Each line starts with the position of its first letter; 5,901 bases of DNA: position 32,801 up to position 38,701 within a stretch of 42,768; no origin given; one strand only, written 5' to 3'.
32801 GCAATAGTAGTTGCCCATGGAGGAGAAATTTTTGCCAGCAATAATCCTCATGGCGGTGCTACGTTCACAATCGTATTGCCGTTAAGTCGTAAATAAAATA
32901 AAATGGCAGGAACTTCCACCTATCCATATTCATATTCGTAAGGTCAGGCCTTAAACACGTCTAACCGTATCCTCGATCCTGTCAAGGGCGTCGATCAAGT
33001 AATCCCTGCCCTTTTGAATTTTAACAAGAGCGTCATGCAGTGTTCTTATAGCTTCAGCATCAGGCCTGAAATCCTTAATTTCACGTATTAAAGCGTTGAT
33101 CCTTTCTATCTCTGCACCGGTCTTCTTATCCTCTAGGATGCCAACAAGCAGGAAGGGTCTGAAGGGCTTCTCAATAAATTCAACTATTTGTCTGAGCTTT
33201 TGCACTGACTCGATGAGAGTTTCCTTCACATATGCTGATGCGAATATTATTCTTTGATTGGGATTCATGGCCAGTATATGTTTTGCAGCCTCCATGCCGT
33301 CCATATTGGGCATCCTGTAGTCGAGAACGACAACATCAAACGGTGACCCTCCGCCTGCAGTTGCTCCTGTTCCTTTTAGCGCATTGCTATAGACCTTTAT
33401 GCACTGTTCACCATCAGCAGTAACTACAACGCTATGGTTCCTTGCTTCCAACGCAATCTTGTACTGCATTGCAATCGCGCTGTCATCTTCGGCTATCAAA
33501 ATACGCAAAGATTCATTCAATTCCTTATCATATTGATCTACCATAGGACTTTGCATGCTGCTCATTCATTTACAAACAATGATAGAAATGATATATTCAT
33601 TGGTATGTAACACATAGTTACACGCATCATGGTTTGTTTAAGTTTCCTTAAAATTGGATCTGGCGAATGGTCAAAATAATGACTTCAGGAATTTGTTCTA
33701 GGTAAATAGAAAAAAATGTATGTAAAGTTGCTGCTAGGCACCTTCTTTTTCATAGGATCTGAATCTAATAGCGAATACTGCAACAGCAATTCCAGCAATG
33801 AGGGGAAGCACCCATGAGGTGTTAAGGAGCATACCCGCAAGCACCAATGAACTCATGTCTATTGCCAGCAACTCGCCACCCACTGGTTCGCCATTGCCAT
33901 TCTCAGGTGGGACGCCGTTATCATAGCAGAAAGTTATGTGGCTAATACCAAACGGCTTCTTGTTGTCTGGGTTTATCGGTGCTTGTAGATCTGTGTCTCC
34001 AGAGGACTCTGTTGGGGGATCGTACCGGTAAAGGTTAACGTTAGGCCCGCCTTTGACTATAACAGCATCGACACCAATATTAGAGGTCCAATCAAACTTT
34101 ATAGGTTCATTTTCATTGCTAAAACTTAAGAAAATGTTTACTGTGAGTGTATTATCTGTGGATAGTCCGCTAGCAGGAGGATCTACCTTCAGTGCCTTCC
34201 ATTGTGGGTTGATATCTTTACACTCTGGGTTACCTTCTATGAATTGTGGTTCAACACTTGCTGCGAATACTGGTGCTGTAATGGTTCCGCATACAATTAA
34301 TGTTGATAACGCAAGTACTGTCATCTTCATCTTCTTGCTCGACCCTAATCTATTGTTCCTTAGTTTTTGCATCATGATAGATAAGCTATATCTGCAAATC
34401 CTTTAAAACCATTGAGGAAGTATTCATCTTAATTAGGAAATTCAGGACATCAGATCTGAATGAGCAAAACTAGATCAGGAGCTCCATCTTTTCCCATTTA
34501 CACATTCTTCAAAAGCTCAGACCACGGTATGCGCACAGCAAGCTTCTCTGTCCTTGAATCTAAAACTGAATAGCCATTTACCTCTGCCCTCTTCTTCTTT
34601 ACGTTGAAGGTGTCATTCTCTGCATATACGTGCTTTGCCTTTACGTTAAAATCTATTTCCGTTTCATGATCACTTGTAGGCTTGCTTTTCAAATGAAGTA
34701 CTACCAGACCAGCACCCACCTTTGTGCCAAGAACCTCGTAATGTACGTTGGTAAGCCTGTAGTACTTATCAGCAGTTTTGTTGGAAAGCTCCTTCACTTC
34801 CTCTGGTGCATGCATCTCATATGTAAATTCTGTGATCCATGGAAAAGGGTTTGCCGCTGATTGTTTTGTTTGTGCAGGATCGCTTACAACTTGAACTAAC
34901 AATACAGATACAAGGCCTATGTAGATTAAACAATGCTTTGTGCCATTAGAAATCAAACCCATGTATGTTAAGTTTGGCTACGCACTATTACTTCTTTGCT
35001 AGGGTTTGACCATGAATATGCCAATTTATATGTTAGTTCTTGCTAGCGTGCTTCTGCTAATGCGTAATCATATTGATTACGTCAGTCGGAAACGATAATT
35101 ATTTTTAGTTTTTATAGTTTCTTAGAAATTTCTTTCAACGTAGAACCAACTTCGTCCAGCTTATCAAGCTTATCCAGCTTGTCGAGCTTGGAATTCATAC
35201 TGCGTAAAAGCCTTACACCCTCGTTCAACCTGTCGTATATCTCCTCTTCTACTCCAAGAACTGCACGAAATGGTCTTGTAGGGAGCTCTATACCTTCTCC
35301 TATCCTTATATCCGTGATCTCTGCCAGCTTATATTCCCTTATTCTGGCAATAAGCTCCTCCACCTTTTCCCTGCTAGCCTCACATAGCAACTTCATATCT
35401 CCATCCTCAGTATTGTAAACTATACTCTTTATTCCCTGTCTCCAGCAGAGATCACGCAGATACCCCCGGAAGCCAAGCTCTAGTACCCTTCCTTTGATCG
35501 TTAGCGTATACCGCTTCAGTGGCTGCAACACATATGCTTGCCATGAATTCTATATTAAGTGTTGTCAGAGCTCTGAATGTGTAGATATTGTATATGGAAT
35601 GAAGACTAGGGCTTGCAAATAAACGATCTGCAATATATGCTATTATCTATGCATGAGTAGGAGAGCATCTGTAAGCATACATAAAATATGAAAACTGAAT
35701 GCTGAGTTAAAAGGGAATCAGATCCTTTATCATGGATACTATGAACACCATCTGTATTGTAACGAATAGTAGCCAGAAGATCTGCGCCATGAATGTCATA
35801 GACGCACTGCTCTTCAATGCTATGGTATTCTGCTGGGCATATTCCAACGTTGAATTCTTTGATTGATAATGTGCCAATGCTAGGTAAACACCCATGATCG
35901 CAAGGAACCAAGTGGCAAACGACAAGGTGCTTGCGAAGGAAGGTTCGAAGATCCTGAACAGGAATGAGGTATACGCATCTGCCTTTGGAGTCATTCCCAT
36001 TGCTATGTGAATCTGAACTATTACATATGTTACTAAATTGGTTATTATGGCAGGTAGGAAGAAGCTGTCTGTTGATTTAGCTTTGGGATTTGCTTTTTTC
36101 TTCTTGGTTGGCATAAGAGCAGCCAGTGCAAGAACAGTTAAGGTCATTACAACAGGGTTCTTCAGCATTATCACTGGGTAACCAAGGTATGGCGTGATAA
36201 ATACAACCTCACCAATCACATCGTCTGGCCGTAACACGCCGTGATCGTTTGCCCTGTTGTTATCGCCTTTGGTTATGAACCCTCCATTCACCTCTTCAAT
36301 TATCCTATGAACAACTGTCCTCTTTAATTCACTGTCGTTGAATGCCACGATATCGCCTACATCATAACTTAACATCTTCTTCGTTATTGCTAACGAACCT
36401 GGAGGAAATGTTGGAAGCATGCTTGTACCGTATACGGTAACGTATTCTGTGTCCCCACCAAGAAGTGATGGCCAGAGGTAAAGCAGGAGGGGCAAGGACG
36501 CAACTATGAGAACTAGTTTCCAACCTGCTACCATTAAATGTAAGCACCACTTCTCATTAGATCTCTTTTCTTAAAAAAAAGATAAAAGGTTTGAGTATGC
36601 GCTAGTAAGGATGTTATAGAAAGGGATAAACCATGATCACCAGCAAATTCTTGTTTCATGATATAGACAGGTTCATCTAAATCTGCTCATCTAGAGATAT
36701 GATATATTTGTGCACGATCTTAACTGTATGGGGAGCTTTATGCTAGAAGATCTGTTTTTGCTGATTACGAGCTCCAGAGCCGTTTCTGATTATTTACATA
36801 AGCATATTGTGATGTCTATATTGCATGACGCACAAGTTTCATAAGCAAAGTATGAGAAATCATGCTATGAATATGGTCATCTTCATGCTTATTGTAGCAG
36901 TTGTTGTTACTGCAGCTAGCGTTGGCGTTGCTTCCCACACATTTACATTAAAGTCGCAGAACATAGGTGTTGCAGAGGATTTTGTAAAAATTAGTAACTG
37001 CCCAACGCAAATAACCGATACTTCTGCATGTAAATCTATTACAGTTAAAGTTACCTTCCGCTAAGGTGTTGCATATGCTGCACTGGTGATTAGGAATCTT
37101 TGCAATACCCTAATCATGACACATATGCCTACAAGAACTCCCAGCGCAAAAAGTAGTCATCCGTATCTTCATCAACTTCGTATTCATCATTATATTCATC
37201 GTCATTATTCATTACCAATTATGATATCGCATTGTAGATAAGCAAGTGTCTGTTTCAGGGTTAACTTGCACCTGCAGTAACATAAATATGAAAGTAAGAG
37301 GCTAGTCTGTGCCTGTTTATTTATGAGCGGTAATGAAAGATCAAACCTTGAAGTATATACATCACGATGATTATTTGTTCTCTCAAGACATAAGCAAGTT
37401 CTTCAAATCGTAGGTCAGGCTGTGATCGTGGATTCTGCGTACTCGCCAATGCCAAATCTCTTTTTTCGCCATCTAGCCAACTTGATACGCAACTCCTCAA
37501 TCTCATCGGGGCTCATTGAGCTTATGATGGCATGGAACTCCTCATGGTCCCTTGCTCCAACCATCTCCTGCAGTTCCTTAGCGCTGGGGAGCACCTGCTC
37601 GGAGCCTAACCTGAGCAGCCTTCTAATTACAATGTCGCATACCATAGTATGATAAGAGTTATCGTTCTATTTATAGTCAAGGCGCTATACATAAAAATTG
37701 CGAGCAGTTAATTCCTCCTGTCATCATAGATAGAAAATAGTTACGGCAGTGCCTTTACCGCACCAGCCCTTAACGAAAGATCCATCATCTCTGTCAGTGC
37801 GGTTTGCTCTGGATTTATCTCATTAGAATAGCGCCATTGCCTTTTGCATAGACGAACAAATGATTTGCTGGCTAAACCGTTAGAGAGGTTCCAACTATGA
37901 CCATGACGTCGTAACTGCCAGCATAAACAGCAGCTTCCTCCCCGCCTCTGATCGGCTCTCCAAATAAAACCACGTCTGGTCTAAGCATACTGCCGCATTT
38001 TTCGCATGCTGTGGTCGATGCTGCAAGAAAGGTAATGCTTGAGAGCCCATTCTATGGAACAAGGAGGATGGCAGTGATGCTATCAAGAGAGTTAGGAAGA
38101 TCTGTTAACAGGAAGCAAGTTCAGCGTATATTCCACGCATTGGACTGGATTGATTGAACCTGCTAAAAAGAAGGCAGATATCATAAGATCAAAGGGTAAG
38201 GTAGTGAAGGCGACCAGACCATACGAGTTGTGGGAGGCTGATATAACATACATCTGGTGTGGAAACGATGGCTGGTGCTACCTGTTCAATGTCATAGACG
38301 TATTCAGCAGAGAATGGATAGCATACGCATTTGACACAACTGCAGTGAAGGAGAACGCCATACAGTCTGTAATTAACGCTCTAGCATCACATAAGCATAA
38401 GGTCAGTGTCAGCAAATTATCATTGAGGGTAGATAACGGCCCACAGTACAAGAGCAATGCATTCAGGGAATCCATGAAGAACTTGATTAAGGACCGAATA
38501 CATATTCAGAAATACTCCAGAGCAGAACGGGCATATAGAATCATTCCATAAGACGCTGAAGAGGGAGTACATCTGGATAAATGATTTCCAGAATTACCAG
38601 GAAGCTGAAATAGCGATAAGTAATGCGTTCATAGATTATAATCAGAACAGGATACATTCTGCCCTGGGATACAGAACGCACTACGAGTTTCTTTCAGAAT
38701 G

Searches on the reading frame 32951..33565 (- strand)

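Call 40: search_protein_families(library=pfam, proteins=[window:32951-33565:-], max_evalue=0.001)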
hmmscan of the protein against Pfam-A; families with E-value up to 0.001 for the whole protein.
window:32951-33565:- (204 aa): 1 family
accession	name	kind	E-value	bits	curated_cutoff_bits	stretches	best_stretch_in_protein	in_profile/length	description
PF00072.30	Response_reg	-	5.3e-16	59.2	30.2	1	22-141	1-107/111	Response regulator receiver domain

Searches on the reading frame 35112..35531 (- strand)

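Call 41: search_protein_families(library=pfam, proteins=[window:35112-35531:-], max_evalue=0.001)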
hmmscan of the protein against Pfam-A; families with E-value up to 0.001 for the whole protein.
window:35112-35531:- (139 aa): 1 family
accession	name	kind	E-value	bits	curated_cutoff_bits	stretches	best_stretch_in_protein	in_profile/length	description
PF00708.24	Acylphosphatase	-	9.9e-10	39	22.5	1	9-77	2-71/85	Acylphosphatase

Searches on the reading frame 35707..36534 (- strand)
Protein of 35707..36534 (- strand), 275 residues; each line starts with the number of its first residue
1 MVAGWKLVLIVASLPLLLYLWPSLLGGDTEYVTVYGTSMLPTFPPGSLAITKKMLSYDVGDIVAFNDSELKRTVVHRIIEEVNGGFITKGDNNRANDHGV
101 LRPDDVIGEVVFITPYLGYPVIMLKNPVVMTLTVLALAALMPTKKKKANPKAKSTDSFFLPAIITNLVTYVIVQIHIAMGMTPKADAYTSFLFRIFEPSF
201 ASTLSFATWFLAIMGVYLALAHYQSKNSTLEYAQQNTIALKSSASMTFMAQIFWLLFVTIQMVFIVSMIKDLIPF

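Call 41: search_protein_families(library=pfam, proteins=[window:35707-36534:-], max_evalue=0.001)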
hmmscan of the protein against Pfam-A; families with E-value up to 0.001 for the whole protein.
window:35707-36534:- (275 aa): 1 family
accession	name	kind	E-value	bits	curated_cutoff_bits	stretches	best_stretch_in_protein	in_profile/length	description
PF00717.28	Peptidase_S24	-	4.3e-05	23.6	23.3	1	27-100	33-103/116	Peptidase S24-like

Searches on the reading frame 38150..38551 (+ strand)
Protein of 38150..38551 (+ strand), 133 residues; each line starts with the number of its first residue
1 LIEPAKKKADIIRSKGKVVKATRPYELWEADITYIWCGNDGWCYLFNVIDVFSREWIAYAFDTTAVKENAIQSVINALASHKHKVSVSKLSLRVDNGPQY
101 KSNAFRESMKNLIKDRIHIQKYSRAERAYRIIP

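Call 41: search_protein_families(library=pfam, proteins=[window:38150-38551:+], max_evalue=0.001)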
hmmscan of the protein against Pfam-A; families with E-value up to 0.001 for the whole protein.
window:38150-38551:+ (133 aa): 1 family
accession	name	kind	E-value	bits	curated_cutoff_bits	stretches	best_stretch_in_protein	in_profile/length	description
PF00665.32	rve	-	8.1e-17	61.8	32.6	1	22-111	2-89/102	Integrase core domain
